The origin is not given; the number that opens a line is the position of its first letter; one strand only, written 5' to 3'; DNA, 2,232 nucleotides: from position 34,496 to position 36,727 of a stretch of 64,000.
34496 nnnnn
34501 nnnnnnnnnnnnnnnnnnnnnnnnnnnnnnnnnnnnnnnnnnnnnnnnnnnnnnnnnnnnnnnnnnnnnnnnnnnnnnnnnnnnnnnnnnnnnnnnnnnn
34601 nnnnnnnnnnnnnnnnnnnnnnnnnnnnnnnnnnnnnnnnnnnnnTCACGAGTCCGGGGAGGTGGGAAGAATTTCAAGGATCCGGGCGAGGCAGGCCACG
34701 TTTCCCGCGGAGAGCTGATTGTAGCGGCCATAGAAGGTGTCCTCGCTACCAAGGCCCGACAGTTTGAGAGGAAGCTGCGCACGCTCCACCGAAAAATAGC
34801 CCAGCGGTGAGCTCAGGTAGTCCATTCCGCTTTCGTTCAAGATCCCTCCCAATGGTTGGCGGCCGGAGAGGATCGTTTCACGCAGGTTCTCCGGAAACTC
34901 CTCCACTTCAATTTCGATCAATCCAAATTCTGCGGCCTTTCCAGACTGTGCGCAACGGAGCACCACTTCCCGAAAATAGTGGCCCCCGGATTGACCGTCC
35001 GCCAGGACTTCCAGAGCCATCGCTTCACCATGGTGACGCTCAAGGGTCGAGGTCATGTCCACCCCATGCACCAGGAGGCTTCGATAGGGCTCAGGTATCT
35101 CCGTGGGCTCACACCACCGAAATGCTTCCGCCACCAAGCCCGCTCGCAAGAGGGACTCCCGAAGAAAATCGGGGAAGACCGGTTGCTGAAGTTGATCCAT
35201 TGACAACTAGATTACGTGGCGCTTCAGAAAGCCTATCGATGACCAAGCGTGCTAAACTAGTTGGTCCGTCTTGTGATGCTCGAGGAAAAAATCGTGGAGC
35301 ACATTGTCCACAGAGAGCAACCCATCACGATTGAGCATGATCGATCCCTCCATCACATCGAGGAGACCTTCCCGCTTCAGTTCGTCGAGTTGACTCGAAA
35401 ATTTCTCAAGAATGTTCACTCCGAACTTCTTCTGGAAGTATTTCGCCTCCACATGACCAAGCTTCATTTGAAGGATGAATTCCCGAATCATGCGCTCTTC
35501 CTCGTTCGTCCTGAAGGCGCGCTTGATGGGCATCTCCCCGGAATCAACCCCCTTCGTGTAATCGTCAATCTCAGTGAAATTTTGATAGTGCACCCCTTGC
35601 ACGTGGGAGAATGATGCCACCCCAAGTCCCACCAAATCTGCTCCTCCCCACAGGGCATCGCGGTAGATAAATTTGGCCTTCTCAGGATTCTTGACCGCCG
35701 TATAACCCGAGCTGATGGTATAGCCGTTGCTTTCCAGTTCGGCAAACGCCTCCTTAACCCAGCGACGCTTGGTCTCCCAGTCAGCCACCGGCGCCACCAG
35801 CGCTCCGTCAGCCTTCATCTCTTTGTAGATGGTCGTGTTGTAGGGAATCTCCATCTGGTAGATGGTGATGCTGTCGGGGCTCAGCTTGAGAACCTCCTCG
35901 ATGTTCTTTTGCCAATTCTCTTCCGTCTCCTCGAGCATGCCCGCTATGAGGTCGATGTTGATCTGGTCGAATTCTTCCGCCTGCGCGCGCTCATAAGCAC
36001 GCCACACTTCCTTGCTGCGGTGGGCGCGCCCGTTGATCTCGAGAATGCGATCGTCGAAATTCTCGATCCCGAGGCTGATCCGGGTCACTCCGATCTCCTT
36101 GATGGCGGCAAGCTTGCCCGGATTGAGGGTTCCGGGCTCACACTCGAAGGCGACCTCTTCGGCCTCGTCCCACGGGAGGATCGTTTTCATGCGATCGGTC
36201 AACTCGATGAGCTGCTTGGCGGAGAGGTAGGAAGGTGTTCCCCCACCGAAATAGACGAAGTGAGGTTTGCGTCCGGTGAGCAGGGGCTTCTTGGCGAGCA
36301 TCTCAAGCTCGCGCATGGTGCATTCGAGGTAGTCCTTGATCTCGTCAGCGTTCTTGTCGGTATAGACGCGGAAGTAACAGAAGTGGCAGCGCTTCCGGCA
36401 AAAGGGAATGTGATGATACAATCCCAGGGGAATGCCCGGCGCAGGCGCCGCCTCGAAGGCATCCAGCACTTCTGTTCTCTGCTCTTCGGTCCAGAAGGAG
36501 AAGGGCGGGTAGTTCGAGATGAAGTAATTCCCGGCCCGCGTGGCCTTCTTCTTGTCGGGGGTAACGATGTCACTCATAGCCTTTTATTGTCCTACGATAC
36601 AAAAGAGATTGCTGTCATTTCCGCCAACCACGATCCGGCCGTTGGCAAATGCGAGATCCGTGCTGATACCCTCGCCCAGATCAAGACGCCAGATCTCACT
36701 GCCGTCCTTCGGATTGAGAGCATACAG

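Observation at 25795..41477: Thirteen-gene, tightly coupled biosynthesis-plus-export locus that fits no standard BGC class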

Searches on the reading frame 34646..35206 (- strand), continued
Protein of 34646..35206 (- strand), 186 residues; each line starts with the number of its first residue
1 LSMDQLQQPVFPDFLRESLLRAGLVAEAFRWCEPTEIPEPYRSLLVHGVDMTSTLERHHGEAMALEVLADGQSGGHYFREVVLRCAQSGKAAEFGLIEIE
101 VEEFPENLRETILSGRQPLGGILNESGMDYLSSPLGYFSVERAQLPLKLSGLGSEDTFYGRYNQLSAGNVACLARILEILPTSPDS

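Call 33: fold_search(model_id=the predicted structure, library=pdb)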
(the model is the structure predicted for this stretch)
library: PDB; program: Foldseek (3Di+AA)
matches with E <= 10: 1545; with E <= 0.001: 19
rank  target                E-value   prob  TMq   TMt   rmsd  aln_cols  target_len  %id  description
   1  2nwi_A                2.0e-06  1.00  0.65  0.75   2.7       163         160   15  Crystal structure of protein AF1396 from Archaeoglobus fulgidus, Pfam DUF98 (released 2006-11-21)
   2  2nwi_F                4.1e-06  1.00  0.65  0.76   2.4       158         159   16  Crystal structure of protein AF1396 from Archaeoglobus fulgidus, Pfam DUF98 (released 2006-11-21)
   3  2nwi_B                2.3e-05  1.00  0.65  0.78   2.6       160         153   16  Crystal structure of protein AF1396 from Archaeoglobus fulgidus, Pfam DUF98 (released 2006-11-21)
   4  3f8m_A                1.0e-04  1.00  0.50  0.42   4.3       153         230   11  Crystal Structure of PhnF from Mycobacterium smegmatis (released 2009-11-17)
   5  3f8m_B                1.0e-04  1.00  0.52  0.44  11.0       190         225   11  Crystal Structure of PhnF from Mycobacterium smegmatis (released 2009-11-17)
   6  1g81                  1.2e-04  1.00  0.54  0.60   4.2       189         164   17  CHORISMATE LYASE WITH BOUND PRODUCT, ORTHORHOMBIC CRYSTAL FORM (released 2001-05-15)
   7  4zs8_A                1.6e-04  1.00  0.50  0.42   4.4       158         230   12  Crystal structure of ligand-free, full length DasR (released 2016-06-08)
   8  9i0v_A                1.7e-04  1.00  0.48  0.40  10.1       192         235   11  Crystal structure of DasR in complex with a synthetic DasR-binding RNA aptamer (released 2026-01-28)
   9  1jd3                  1.9e-04  1.00  0.54  0.59   4.9       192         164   19  Chorismate lyase G90A mutant with bound product (released 2001-06-20)
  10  1fw9                  2.2e-04  1.00  0.55  0.61   4.4       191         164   17  CHORISMATE LYASE WITH BOUND PRODUCT (released 2001-03-22)
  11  3f8l_A                2.9e-04  1.00  0.51  0.57   4.1       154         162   11  Crystal Structure of the Effector Domain of PhnF from Mycobacterium smegmatis (released 2009-11-17)
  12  4zsi_A                2.9e-04  1.00  0.49  0.54   4.5       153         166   10  Crystal structure of the effector-binding domain of DasR (DasR-EBD) in complex with glucosamine-6-phosphate (released 2016-06-08)
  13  1g1b_A                2.9e-04  1.00  0.51  0.57   4.3       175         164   15  CHORISMATE LYASE (WILD-TYPE) WITH BOUND PRODUCT (released 2001-04-11)
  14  4zsk_B                3.0e-04  1.00  0.50  0.56   4.4       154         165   12  Crystal structure of the effector-binding domain of DasR (DasR-EBD) in complex with N-acetylglucosamine-6-phosphate (released 2016-06-08)
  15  3f8l_B                3.8e-04  1.00  0.51  0.56   4.1       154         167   12  Crystal Structure of the Effector Domain of PhnF from Mycobacterium smegmatis (released 2009-11-17)
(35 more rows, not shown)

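Call 40: search_protein_families(library=pfam, proteins=[L057:5778-6899:+, L057:6617-7672:+, L057:7743-9956:+, L057:11007-12050:+, L057:12062-13159:+, L059:10532-11905:+, L059:11931-13472:+, L059:8293-9900:-, L059:6904-8271:-, L059:13552-15024:+], max_evalue=0.001)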
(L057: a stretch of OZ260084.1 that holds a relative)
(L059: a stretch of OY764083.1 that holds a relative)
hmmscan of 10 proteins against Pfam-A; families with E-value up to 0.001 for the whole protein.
L057:5778-6899:+ (373 aa): 0 families

L057:6617-7672:+ (351 aa): 1 family
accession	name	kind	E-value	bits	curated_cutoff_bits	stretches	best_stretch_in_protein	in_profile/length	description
PF01467.32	CTP_transf_like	-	5.3e-10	40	21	1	203-328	1-132/133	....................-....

L057:7743-9956:+ (737 aa): 2 families
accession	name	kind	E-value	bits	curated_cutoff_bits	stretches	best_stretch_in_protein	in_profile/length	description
PF04055.27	Radical_SAM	-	5.2e-23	82.5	29.5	1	351-522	2-163/166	Radical SAM superfamily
PF06969.22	HemN_C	-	1.4e-08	35.1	24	1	654-717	2-66/67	HemN C-terminal domain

L057:11007-12050:+ (347 aa): 2 families
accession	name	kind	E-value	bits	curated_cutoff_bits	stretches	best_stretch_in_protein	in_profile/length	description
PF01039.27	Carboxyl_trans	-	6.3e-20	71.7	22.3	1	152-299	31-178/493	Carboxyl transferase domain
PF17848.7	Zn_ribbon_ACC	-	6.3e-12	45.9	24.5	1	84-109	1-26/26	Acetyl-CoA carboxylase zinc finger domain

L057:12062-13159:+ (365 aa): 0 families

L059:10532-11905:+ (457 aa): 0 families

L059:11931-13472:+ (513 aa): 2 families
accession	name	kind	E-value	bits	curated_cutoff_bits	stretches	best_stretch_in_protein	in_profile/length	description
PF00224.27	PK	-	6.9e-99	331.5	30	1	44-365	3-328/328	Pyruvate kinase, barrel domain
PF02887.21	PK_C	-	6.2e-35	120.2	28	1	398-511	1-114/114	Pyruvate kinase, alpha/beta domain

L059:8293-9900:- (535 aa): 2 families
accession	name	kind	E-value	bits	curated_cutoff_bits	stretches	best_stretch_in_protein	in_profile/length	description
PF07969.17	Amidohydro_3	-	3.9e-22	79.8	29.7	1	62-510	3-469/472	Amidohydrolase family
PF01979.26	Amidohydro_1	-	3.7e-10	40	25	1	440-510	276-343/345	Amidohydrolase family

L059:6904-8271:- (455 aa): 3 families
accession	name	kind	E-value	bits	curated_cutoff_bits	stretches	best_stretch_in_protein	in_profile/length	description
PF01546.33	Peptidase_M20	-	3.7e-34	118.9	24.6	1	107-448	1-205/206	Peptidase family M20/M25/M40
PF04389.22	Peptidase_M28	-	1.4e-06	28.6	21.3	1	92-185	1-69/193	Peptidase family M28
PF07687.19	M20_dimer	-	0.00028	21.2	21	0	222-345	3-102/107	Peptidase dimerisation domain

L059:13552-15024:+ (490 aa): 0 families

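Call 44: search_solved_structures(query=A1, max_evalue=10, show_alignments=3)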
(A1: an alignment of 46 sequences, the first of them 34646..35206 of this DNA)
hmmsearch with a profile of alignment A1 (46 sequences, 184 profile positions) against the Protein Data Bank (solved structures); distinct sequences matched with E-value up to 10: 2.
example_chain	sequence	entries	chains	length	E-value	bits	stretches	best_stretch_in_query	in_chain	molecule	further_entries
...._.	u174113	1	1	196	1.3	11.8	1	115-165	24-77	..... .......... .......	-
9jj8_I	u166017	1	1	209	1.5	11.6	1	115-165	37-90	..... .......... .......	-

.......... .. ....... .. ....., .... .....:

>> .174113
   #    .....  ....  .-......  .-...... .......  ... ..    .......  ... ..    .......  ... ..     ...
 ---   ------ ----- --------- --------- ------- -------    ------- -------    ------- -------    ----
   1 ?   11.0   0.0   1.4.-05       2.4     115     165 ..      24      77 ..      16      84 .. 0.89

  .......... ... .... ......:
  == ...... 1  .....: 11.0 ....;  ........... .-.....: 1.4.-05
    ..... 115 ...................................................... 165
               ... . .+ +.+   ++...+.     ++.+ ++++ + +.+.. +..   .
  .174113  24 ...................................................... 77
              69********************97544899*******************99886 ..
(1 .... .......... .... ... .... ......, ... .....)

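Call 48: find_encoding_contigs(protein=P0202, flank=10000, max_places=1)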
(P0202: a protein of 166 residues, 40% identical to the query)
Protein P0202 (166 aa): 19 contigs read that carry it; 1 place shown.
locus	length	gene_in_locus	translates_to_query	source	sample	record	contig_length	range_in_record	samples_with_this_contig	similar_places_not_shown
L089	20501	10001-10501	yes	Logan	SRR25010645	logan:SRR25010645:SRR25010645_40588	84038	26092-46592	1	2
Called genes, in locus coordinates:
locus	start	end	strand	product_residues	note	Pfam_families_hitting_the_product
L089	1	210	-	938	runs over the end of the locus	PF00884:Sulfatase, PF16347:SGSH_C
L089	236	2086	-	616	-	PF00884:Sulfatase, PF16347:SGSH_C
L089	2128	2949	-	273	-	-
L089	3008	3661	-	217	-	PF00072:Response_reg, PF00196:GerE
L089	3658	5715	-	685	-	PF07730:HisKA_3 (faint)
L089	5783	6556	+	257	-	PF00300:His_Phos_1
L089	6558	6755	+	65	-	-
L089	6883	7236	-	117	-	-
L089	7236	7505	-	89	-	-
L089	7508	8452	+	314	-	PF01261:AP_endonuc_2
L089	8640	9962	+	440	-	PF04055:Radical_SAM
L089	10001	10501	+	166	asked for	-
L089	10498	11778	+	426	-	PF00890:FAD_binding_2 (weak), PF01266:DAO (weak), PF01494:FAD_binding_3, PF01946:Thi4 (weak), PF04820:Trp_halogenase, PF07992:Pyr_redox_2 (weak), PF12831:FAD_oxidored, PF04820:Trp_halogenase, +1 more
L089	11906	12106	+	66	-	PF09720:Unstab_antitox (weak)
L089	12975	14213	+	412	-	PF13579:Glyco_trans_4_4 (weak), PF13439:Glyco_transf_4, PF00534:Glycos_transf_1, PF13692:Glyco_trans_1_4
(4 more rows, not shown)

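Call 49: find_encoding_contigs(protein=P0177, flank=10000, max_places=1)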
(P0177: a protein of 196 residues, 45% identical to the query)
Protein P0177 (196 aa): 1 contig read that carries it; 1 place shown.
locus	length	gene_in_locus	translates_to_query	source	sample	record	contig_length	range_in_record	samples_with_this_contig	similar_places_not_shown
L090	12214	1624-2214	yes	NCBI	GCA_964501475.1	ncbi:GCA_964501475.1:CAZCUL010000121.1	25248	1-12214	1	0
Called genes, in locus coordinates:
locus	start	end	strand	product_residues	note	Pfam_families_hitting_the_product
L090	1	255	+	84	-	?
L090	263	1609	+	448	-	PF04055:Radical_SAM, PF06969:HemN_C (weak)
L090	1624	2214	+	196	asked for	-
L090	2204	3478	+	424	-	PF00070:Pyr_redox (faint), PF00890:FAD_binding_2 (weak), PF01266:DAO (weak), PF01494:FAD_binding_3, PF04820:Trp_halogenase, PF12831:FAD_oxidored, PF13450:NAD_binding_8 (weak), PF04820:Trp_halogenase, +2 more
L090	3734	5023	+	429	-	PF13579:Glyco_trans_4_4, PF13439:Glyco_transf_4, PF00534:Glycos_transf_1, PF13692:Glyco_trans_1_4, PF13524:Glyco_trans_1_2 (weak)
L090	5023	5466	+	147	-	PF13279:4HBT_2, PF03061:4HBT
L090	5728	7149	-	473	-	PF00574:CLP_protease (faint), PF01972:SDH_protease (weak), PF25145:NfeD1b_N, PF24961:NfeD_membrane, PF01957:NfeD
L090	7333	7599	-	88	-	PF01084:Ribosomal_S18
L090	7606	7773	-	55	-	PF00471:Ribosomal_L33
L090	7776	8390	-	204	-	PF01258:zf-dskA_traR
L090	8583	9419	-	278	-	PF02649:GCHY-1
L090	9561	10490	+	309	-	PF03372:Exo_endo_phos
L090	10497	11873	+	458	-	PF00753:Lactamase_B, PF23023:Anti-Pycsar_Apyc1 (weak), PF12706:Lactamase_B_2 (weak), PF16661:Lactamase_B_6 (weak), PF10996:Beta-Casp, PF07521:RMMBL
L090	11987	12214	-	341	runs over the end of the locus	PF02826:2-Hacid_dh_C, PF03446:NAD_binding_2 (faint), PF03807:F420_oxidored, PF07991:KARI_N, PF01450:KARI_C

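Call 84: search_protein_families(library=padloc, proteins=[window:34646-35206:-], max_evalue=0.001)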
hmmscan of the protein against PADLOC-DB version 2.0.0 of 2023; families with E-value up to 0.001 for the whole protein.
window:34646-35206:- (186 aa): 0 families

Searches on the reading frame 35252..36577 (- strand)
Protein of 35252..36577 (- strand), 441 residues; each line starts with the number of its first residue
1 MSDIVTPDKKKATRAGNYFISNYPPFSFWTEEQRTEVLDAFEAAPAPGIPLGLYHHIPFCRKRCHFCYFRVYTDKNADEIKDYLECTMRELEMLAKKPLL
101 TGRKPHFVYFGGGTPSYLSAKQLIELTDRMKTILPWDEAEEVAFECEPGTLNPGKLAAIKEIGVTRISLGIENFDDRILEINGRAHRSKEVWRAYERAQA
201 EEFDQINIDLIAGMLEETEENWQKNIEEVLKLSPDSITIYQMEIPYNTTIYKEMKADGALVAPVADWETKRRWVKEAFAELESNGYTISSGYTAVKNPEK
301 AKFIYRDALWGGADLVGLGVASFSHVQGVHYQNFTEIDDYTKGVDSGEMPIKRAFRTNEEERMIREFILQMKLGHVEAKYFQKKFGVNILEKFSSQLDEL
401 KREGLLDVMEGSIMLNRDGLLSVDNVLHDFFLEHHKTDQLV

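Call 3: search_protein_families(library=pfam, proteins=[window:35252-36577:-], max_evalue=0.01)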
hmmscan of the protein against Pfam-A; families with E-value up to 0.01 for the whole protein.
window:35252-36577:- (441 aa): 2 families
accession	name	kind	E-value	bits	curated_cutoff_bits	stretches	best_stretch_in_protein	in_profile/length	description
PF04055.27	Radical_SAM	-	1.9e-23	83.9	29.5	1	55-227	2-164/166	Radical SAM superfamily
PF06969.22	HemN_C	-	0.0005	20.5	24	1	359-421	3-66/67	HemN C-terminal domain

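Call 5: search_protein_families(library=ncbifam, proteins=[window:35252-36577:-], max_evalue=0.01)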
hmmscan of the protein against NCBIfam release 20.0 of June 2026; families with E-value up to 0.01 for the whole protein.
window:35252-36577:- (441 aa): 27 families (the best 25 are shown)
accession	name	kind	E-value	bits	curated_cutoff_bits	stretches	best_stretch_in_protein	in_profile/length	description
TIGR00538.1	hemN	equivalog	3.4e-61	207.5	324.95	1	16-433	15-443/454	oxygen-independent coproporphyrinogen III oxidase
NF006067.1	PRK08208.1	equivalog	1e-56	192.7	380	1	50-432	35-416/427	STM4012 family radical SAM protein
TIGR04107.1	rSAM_HutW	equivalog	1.7e-55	188.6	400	1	32-419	22-403/419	heme anaerobic degradation radical SAM methyltransferase ChuW/HutW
TIGR00539.1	hemN_rel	equivalog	8.6e-49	166.5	205.4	1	53-412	3-351/361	radical SAM family heme chaperone HemW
NF006385.0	PRK08629.1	equivalog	7.6e-46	156.8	355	1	44-432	46-415/439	coproporphyrinogen III oxidase family protein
TIGR03994.1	rSAM_HemZ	equivalog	1.4e-45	156.2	321.4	1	52-255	86-289/401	coproporphyrinogen dehydrogenase HemZ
NF006064.0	PRK08207.2-2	equivalog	8.3e-36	124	504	1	51-254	145-350/465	coproporphyrinogen III oxidase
NF006060.0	PRK08207.1-3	equivalog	6.1e-35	120.9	653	1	52-259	151-361/477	coproporphyrinogen III oxidase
NF005133.0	PRK06582.1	equivalog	2.1e-31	109.3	597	1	51-325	12-277/390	coproporphyrinogen III oxidase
NF006061.0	PRK08207.1-4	equivalog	3.7e-28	98.6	702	1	52-243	175-369/501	coproporphyrinogen III oxidase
NF006066.0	PRK08207.2-5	equivalog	2e-27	96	1117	1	52-244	192-386/518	coproporphyrinogen III oxidase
NF006062.0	PRK08207.1-5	equivalog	2.5e-25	89.3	1007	1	53-251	151-352/476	coproporphyrinogen III oxidase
NF004567.0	PRK05904.1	equivalog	3.4e-25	89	355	1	53-341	9-282/353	coproporphyrinogen III oxidase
NF006065.0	PRK08207.2-4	equivalog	2.4e-24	86.2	922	1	52-245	170-369/484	coproporphyrinogen III oxidase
NF006063.0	PRK08207.2-1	equivalog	1.3e-23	83.4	1074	1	51-248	193-392/518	coproporphyrinogen III oxidase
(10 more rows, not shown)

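Call 41: search_solved_structures(query=window:35252-36577:-, max_evalue=0.00001)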
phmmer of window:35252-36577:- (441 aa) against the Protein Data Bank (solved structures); distinct sequences matched with E-value up to 0.00001: 2.
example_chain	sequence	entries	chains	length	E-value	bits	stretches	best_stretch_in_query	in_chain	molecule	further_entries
1olt_A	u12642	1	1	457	8.1e-35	123.6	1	39-428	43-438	OXYGEN-INDEPENDENT COPROPORPHYRINOGEN III OXIDASE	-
9p2u_A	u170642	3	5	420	2.2e-24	89.2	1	51-248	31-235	Radical S-adenosylmethionine methyltransferase NocN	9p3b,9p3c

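Call 84: search_protein_families(library=padloc, proteins=[window:35252-36577:-], max_evalue=0.001)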
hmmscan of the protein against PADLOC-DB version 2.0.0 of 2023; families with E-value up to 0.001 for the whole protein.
window:35252-36577:- (441 aa): 0 families
